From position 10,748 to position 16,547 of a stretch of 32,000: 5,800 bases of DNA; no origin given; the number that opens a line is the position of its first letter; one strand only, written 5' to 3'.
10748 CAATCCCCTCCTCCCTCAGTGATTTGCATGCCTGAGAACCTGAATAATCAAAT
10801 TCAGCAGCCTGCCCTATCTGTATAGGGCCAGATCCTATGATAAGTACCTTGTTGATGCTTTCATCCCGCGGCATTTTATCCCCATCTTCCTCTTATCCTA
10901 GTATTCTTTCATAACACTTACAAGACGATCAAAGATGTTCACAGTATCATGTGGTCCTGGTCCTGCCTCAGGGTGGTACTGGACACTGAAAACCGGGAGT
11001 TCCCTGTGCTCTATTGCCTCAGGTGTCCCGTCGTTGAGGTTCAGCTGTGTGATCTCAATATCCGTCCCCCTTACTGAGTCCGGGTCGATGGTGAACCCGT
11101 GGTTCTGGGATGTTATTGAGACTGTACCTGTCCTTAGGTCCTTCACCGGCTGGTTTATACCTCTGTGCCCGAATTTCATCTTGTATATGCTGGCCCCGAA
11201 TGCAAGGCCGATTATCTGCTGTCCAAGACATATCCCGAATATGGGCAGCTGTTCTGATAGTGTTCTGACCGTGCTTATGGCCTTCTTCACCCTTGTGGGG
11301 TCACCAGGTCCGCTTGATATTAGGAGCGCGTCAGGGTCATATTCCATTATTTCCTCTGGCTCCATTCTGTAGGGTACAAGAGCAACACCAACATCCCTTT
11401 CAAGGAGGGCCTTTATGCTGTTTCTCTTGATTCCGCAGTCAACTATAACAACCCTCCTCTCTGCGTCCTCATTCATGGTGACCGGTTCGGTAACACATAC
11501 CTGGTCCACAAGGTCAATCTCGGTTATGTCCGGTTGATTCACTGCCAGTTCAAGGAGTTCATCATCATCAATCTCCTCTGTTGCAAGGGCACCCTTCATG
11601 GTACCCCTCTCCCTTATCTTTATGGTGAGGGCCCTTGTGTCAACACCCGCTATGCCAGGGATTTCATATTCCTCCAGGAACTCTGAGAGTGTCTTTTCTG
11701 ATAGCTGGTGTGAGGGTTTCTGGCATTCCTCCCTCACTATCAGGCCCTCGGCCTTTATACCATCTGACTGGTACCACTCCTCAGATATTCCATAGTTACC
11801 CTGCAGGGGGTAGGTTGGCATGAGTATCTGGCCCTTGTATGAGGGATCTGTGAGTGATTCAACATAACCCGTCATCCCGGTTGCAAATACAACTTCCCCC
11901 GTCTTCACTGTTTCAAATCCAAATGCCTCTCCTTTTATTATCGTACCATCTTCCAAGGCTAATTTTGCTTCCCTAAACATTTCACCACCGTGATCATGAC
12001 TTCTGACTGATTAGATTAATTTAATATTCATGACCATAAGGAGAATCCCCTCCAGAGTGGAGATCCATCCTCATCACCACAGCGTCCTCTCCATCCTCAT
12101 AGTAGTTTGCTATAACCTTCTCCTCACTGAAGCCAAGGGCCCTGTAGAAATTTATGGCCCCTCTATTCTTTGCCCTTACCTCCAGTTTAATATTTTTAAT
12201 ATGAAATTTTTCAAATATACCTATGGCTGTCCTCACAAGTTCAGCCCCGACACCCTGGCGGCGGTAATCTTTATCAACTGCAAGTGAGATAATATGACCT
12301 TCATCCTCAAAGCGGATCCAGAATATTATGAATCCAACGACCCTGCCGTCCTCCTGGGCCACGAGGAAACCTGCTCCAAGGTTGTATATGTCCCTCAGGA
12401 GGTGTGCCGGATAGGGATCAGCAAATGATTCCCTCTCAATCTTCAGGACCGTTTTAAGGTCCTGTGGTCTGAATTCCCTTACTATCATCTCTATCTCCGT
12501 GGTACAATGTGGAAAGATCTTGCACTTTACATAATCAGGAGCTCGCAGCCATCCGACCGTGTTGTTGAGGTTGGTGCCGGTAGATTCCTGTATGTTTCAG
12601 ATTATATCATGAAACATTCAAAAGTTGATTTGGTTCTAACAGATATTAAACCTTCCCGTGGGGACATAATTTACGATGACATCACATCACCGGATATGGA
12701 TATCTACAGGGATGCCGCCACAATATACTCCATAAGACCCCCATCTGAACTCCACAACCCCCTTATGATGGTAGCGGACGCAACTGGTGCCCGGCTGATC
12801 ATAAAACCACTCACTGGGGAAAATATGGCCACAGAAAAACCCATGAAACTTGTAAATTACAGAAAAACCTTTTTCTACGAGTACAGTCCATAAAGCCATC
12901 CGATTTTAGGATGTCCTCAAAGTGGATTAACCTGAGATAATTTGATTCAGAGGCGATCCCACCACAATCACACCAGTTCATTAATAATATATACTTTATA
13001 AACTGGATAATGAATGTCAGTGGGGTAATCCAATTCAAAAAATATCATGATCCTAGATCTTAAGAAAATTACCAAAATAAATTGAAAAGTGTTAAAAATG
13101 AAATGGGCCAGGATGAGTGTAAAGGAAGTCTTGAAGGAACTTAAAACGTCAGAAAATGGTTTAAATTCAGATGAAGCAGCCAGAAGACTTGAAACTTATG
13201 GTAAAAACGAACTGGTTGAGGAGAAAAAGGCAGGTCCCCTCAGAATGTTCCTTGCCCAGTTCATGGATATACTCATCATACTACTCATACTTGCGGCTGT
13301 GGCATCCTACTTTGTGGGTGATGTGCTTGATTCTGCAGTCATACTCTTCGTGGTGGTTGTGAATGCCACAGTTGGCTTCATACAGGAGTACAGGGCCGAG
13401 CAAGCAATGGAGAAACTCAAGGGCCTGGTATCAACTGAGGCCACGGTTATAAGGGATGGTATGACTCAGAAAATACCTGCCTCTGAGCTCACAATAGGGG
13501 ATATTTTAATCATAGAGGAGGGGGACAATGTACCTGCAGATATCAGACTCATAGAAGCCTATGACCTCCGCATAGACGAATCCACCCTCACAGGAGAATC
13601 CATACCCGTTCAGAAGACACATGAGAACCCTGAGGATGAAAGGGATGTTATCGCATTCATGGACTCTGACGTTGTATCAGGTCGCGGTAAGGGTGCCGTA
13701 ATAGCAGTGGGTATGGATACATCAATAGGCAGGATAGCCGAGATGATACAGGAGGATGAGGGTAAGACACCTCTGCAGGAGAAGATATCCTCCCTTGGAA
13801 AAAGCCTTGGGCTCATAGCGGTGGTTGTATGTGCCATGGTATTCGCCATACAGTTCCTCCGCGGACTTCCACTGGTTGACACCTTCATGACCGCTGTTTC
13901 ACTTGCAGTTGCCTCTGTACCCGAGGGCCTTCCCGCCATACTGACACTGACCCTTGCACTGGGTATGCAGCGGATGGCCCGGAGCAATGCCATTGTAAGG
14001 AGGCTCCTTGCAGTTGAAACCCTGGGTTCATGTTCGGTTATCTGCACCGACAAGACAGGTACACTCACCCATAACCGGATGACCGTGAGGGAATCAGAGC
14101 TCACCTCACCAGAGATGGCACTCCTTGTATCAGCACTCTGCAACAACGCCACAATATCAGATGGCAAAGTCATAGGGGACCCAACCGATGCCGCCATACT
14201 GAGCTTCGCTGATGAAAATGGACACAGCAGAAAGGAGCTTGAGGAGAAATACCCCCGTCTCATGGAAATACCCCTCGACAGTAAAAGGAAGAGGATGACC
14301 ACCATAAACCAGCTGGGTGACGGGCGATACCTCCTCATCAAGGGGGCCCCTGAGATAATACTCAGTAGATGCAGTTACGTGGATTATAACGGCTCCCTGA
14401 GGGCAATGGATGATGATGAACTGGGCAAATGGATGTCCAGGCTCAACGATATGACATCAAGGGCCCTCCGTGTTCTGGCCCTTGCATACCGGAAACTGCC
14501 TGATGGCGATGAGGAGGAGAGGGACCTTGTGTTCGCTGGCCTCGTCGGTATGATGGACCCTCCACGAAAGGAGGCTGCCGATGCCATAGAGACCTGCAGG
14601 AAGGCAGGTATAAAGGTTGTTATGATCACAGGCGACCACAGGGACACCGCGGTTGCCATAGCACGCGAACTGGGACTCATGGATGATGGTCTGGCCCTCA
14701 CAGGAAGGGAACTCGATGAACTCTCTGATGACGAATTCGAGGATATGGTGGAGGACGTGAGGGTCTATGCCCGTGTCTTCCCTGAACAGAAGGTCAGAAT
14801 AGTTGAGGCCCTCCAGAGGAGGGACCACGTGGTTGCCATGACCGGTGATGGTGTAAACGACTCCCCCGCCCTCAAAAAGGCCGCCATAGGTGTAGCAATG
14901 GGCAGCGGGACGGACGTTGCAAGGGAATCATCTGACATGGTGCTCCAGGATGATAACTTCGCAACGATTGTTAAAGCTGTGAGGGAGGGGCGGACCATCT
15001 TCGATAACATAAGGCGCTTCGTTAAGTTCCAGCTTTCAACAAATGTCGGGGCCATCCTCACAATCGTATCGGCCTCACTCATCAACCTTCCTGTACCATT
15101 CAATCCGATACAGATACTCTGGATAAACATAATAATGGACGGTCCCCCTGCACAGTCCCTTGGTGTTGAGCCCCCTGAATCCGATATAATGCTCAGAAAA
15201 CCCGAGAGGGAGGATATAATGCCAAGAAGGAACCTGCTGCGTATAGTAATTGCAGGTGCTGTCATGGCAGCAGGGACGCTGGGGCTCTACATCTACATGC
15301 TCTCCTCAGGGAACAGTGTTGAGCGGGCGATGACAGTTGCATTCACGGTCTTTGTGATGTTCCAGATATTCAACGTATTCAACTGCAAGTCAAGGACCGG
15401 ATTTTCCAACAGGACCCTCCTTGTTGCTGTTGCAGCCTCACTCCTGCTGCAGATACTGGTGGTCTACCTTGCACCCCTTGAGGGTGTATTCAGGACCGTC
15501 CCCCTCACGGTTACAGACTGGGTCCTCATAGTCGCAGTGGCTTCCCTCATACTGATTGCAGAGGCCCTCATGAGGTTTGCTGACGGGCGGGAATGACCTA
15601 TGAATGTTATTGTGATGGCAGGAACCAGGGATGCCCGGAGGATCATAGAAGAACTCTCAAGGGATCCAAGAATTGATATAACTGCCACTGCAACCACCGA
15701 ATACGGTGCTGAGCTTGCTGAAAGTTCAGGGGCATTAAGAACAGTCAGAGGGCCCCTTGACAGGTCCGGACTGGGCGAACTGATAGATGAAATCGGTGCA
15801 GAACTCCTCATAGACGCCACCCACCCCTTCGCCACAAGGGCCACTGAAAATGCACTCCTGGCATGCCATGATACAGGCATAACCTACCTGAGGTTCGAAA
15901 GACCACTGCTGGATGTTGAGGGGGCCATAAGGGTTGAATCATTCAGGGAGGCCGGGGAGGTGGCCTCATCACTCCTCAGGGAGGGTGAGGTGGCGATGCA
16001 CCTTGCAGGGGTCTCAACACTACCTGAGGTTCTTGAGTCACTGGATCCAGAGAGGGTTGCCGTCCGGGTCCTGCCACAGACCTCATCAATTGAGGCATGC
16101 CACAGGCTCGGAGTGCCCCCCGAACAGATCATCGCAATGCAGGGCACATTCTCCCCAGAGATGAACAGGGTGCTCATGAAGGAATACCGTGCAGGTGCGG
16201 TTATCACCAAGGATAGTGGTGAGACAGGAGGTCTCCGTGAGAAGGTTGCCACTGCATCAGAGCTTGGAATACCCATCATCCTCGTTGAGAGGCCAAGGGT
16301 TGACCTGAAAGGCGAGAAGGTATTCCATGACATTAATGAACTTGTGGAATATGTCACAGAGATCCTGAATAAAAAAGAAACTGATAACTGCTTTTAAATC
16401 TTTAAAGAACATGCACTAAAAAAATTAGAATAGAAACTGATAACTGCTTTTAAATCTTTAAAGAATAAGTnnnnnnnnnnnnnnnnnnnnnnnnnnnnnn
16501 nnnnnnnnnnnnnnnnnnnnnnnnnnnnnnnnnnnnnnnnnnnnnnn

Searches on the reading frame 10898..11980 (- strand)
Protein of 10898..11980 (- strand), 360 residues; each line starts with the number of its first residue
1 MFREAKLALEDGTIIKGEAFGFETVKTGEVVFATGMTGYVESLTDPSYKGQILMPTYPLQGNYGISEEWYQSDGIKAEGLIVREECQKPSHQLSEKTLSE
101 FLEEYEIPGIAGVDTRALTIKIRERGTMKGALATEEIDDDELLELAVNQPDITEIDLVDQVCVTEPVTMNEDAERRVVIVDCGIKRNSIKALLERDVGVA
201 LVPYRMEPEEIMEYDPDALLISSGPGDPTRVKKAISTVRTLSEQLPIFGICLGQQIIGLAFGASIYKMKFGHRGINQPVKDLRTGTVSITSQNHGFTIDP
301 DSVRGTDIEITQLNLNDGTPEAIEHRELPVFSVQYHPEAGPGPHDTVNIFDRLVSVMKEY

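Call 62: search_protein_families(library=ncbifam, proteins=[window:10898-11980:-], max_evalue=0.00001)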
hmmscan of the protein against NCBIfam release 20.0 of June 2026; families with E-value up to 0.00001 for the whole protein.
window:10898-11980:- (360 aa): 19 families
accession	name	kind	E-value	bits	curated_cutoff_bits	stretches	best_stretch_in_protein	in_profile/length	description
TIGR01368.1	CPSaseIIsmall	equivalog_domain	2.3e-147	490.7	307.35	1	5-358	1-360/361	glutamine-hydrolyzing carbamoyl-phosphate synthase small subunit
NF009475.0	PRK12838.1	equivalog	1.6e-123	412.2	221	1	5-359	3-355/359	carbamoyl phosphate synthase small subunit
NF011201.0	PRK14607.1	equivalog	1e-21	77.2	670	1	205-339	34-172/534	bifunctional anthranilate synthase component II/anthranilate phosphoribosyltransferase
NF005849.0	PRK07765.1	equivalog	3.1e-17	62.6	308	1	213-339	44-175/219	aminodeoxychorismate/anthranilate synthase component II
TIGR00566.1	trpG_papA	subfamily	8.6e-17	61.5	121.05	1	209-339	37-176/192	glutamine amidotransferase of anthranilate synthase or aminodeoxychorismate synthase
NF010081.0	PRK13566.1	equivalog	1.3e-16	60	645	1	173-339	527-700/729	anthranilate synthase component I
NF005271.0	PRK06774.1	equivalog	1.9e-16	60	340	1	209-339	37-175/191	aminodeoxychorismate synthase component II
NF001975.0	PRK00758.1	equivalog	2e-14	53.6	198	1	189-341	18-167/185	GMP synthase subunit A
NF005799.0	PRK07649.1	equivalog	2.4e-14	53.3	327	1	209-339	37-171/195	aminodeoxychorismate/anthranilate synthase component II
TIGR01815.1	TrpE-clade3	equivalog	3.2e-14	51.9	739.15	1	195-339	537-688/717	anthranilate synthase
TIGR01823.1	PabB-fungal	equivalog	3.4e-14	52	442.55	1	209-356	45-203/742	aminodeoxychorismate synthase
TIGR00888.1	guaA_Nterm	equivalog_domain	6.5e-13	48.5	172.15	1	190-339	16-167/188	glutamine-hydrolyzing GMP synthase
NF041322.1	Anth_synII_Halo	equivalog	2.1e-12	47.1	320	1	208-339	34-173/190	anthranilate synthase component II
NF005946.0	PRK08007.1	equivalog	1.1e-11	44.6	332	1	210-339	38-171/187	aminodeoxychorismate synthase component 2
NF005367.0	PRK06895.1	equivalog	1.9e-11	44.2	265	1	218-339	46-172/190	anthranilate synthase component II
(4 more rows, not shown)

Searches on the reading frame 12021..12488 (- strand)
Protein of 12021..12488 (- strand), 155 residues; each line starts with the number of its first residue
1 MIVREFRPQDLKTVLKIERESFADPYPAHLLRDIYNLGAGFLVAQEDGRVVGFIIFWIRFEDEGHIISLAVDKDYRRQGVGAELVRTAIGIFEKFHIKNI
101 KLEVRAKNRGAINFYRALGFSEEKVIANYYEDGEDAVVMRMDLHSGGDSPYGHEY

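Call 62: search_protein_families(library=ncbifam, proteins=[window:12021-12488:-], max_evalue=0.00001)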
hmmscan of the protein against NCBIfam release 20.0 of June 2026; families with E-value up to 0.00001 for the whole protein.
window:12021-12488:- (155 aa): 15 families
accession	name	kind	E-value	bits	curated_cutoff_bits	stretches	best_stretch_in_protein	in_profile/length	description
TIGR01575.1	rimI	equivalog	1.7e-33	115.6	86.4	1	10-139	1-132/132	ribosomal protein S18-alanine N-acetyltransferase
NF007025.1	PRK09491.1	equivalog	2.9e-19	69.4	173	1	3-141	3-143/145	ribosomal protein S18-alanine N-acetyltransferase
NF002959.0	PRK03624.1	equivalog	1.5e-12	47.5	124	1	1-126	7-135/147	GNAT family acetyltransferase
NF007853.0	PRK10562.1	equivalog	3e-10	40.5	125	1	28-125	37-125/146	N-acetyltransferase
TIGR03448.1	mycothiol_MshD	equivalog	1e-08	34.9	163.1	1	39-125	199-290/294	mycothiol synthase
TIGR03585.1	PseH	equivalog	4.9e-08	33.2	93.1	1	41-135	53-149/156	UDP-4-amino-4,6-dideoxy-N-acetyl-beta-L-altrosamine N-acetyltransferase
NF007807.0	PRK10514.1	equivalog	5.1e-08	32.9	134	1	45-122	57-124/147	acetyltransferase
NF053587.1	SpmdActasePaiA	equivalog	5.4e-08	32.8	250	1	69-135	96-162/172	spermidine/spermine N(1)-acetyltransferase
NF005840.0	PRK07757.1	equivalog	7.1e-08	32.5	154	1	34-100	37-103/153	N-acetyltransferase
TIGR03103.1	trio_acet_GNAT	equivalog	3e-07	29.4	569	1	41-126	125-218/547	N-acetylglutaminylglutamine synthetase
NF000359.1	sat3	exception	9.5e-07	29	360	1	31-121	63-153/180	streptothricin N-acetyltransferase Sat3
NF000360.1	sat4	exception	1.4e-06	28.5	380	1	43-131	76-164/180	streptothricin N-acetyltransferase Sat4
NF033083.0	AAC_3_I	equivalog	2.5e-06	27.8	200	1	40-123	49-137/145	AAC(3)-I family aminoglycoside N-acetyltransferase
NF005921.0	PRK07922.1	equivalog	4e-06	26.5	180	1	34-100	41-108/170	amino-acid N-acetyltransferase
NF008212.0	PRK10975.1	equivalog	7.2e-06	26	219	1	42-123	142-223/232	dTDP-4-amino-4,6-dideoxy-D-galactose acyltransferase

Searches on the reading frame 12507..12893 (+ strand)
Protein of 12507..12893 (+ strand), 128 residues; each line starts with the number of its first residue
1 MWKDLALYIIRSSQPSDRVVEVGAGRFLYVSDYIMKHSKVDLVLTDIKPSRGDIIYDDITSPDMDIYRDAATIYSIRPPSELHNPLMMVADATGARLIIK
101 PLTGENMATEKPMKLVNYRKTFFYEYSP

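Call 63: search_protein_families(library=ncbifam, proteins=[window:12507-12893:+], max_evalue=0.00001)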
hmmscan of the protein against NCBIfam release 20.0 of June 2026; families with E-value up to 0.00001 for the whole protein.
window:12507-12893:+ (128 aa): 1 family
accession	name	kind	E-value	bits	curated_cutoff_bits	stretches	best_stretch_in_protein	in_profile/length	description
NF003165.0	PRK04148.1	equivalog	9.5e-21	74.3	151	1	8-126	7-132/135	hypothetical protein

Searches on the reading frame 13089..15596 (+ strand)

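Call 63: search_protein_families(library=ncbifam, proteins=[window:13089-15596:+], max_evalue=0.00001)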
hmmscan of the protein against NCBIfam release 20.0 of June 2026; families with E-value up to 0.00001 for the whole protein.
window:13089-15596:+ (835 aa): 25 families
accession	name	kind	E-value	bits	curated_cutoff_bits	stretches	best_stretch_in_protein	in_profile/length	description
TIGR01522.1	ATPase-IIA2_Ca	equivalog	4.6e-240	798.8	798.3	1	5-829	3-847/854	calcium-transporting P-type ATPase, PMR1-type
TIGR01116.1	ATPase-IIA1_Ca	equivalog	7.5e-196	652.7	703.4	1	55-828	2-795/799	calcium-translocating P-type ATPase, SERCA-type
TIGR01517.1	ATPase-IIB_Ca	equivalog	4.4e-169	564.5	507.05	1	10-829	40-877/882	calcium-translocating P-type ATPase, PMCA-type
TIGR01523.1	ATPase-IID_K-Na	equivalog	1.3e-153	512.9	645.05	3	347-738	436-858/997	potassium/sodium efflux P-type ATPase, fungal-type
TIGR01647.1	ATPase-IIIA_H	equivalog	4.3e-150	501.3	615.5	1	24-686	1-640/755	plasma-membrane proton-efflux P-type ATPase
TIGR01106.1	ATPase-IIC_X-K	subfamily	1.7e-142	476.4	946.1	3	2-334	13-363/997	Na,H/K antiporter P-type ATPase subunit alpha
TIGR01524.1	ATPase-IIIB_Mg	equivalog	3.7e-138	461.8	610.75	1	5-815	14-845/867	magnesium-translocating P-type ATPase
NF011702.0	PRK15122.1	subfamily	5.5e-124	415.1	975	1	6-741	31-802/907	magnesium-translocating P-type ATPase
TIGR01494.1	ATPase_P-type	subfamily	3.2e-107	358.9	62.3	2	84-531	1-366/478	HAD-IC family P-type ATPase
TIGR01525.1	ATPase-IB_hvy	subfamily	1.7e-79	268.2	346.25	2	64-532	3-428/560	heavy metal translocating P-type ATPase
TIGR01657.1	P-ATPase-V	hypoth_equivalog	5.2e-71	239.5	618.25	2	15-532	130-699/1055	ATP13A2 family polyamine export P-type ATPase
TIGR01512.1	ATPase-IB2_Cd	subfamily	4.1e-59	200.6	313.5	3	64-338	3-257/494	cadmium family heavy metal-translocating P-type ATPase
TIGR01511.1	ATPase-IB1_Cu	subfamily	5.3e-56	190.6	397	3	59-353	20-299/542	copper-translocating P-type ATPase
NF008262.1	PRK11033.1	equivalog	1.8e-51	175.5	1005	3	65-338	181-448/731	zinc/cadmium/mercury/lead-transporting ATPase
NF033775.1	P_type_ZntA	exception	3.1e-44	151.4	1240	3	64-336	185-451/732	Zn(II)/Cd(II)/Pb(II) translocating P-type ATPase ZntA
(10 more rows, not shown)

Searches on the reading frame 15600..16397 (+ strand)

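Call 63: search_protein_families(library=ncbifam, proteins=[window:15600-16397:+], max_evalue=0.00001)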
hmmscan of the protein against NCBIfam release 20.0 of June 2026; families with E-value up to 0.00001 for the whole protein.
window:15600-16397:+ (265 aa): 6 families
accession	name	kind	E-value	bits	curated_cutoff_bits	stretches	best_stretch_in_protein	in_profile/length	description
TIGR00715.1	precor6x_red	equivalog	1.4e-92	310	129.85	1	1-256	1-255/256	precorrin-6A reductase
NF005970.0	PRK08057.1-4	equivalog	2.8e-56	190.4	245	1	4-257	3-255/256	cobalt-precorrin-6A reductase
NF005967.0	PRK08057.1-1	equivalog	5e-41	140.7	358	1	2-259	5-261/263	cobalt-precorrin-6A reductase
NF005968.0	PRK08057.1-2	equivalog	1.1e-27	97.3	231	1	1-255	2-245/248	cobalt-precorrin-6A reductase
NF005969.0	PRK08057.1-3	equivalog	4.6e-18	65.5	302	1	55-253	51-238/243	cobalt-precorrin-6A reductase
NF005971.0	PRK08057.1-5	equivalog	1.6e-16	60.6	431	1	3-256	8-246/248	cobalt-precorrin-6A reductase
